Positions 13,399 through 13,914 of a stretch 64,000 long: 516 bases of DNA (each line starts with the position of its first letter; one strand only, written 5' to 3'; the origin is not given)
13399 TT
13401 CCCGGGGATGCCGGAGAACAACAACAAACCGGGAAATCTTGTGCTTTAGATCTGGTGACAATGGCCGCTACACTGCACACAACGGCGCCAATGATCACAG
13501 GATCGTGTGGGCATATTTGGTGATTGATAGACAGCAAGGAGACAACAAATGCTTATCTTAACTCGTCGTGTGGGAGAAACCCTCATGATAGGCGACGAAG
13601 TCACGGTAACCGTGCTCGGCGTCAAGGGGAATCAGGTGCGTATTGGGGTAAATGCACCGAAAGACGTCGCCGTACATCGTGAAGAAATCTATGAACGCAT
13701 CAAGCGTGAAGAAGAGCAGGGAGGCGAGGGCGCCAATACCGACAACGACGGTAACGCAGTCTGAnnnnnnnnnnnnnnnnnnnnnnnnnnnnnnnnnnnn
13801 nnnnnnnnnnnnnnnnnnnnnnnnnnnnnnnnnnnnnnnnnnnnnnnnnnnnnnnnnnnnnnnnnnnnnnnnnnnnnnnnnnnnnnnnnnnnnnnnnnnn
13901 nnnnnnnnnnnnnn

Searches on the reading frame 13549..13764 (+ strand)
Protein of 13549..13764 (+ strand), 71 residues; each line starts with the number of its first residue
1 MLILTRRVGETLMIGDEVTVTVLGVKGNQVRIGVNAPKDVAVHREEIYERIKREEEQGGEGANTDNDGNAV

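Call 37: find_encoding_contigs(protein=window:13549-13764:+, flank=4000, max_places=10)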
Protein window:13549-13764:+ (71 aa): 6 contigs read that carry it; 5 places shown.
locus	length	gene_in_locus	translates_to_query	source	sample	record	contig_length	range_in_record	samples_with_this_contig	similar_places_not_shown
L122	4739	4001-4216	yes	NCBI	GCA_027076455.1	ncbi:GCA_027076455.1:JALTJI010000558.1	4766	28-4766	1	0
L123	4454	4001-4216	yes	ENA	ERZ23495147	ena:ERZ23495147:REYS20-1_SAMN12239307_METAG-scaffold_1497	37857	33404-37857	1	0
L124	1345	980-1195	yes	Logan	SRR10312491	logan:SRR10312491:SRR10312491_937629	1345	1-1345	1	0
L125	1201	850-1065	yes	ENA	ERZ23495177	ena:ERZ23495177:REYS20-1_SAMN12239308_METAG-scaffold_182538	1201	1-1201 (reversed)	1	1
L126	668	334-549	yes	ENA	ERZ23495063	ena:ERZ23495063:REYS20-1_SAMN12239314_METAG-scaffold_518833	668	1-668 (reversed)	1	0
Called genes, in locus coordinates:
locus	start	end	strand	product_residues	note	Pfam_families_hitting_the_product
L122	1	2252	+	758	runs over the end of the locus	?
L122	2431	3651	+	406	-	PF00696:AA_kinase, PF01842:ACT, PF22468:ACT_9, PF01842:ACT (weak), PF13840:ACT_7, PF22468:ACT_9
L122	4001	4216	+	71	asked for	PF02599:CsrA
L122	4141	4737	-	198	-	?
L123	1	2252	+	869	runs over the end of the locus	PF01411:tRNA-synt_2c, PF07973:tRNA_SAD, PF02272:DHHA1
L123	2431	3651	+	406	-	PF00696:AA_kinase, PF01842:ACT, PF22468:ACT_9, PF01842:ACT (weak), PF13840:ACT_7, PF22468:ACT_9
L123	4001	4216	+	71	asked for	PF02599:CsrA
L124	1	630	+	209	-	?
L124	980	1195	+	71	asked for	PF02599:CsrA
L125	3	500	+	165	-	?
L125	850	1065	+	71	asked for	PF02599:CsrA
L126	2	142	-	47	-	?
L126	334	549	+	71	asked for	PF02599:CsrA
